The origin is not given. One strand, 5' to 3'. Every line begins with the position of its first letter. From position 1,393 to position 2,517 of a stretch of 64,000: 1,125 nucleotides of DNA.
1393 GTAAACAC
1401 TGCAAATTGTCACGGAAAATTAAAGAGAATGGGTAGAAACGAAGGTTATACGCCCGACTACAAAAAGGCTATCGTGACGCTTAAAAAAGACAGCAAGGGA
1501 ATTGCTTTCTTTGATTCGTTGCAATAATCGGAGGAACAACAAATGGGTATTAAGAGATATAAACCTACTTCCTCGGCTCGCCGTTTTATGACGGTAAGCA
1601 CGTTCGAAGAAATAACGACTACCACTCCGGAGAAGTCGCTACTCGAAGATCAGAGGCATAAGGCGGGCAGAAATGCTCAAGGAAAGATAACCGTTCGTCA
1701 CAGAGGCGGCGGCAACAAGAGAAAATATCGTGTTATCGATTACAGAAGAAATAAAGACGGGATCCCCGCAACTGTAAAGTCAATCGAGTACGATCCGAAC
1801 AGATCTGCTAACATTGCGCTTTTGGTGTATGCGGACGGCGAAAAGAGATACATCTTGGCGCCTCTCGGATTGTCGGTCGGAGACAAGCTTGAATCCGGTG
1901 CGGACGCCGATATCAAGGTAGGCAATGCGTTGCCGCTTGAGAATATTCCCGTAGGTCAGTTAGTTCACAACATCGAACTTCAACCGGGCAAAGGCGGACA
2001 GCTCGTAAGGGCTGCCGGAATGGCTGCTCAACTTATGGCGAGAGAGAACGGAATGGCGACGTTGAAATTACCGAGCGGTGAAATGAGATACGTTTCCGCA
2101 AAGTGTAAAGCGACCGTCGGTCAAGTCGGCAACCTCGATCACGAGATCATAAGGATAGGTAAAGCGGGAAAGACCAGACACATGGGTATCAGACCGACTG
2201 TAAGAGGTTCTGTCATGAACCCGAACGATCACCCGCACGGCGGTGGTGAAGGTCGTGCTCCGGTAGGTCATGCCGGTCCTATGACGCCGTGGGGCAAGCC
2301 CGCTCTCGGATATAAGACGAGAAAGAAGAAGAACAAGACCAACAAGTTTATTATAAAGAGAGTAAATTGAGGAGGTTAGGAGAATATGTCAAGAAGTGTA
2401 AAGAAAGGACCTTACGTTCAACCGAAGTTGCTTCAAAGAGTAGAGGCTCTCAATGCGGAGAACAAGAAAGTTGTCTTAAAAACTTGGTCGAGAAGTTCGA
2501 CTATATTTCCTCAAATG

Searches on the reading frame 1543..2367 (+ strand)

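Call 78: search_protein_families(library=pfam, proteins=[window:1543-2367:+], max_evalue=0.00001)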
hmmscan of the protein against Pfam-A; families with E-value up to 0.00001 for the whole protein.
window:1543-2367:+ (275 aa): 2 families
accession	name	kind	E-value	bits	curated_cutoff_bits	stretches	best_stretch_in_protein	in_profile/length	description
PF03947.24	Ribosomal_L2_C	-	5.4e-53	178.8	33.7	1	125-251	1-126/126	Ribosomal Proteins L2, C-terminal domain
PF00181.30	Ribosomal_L2_N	-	3.8e-38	129.8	23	1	42-118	1-77/77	Ribosomal Proteins L2, RNA binding N-terminal domain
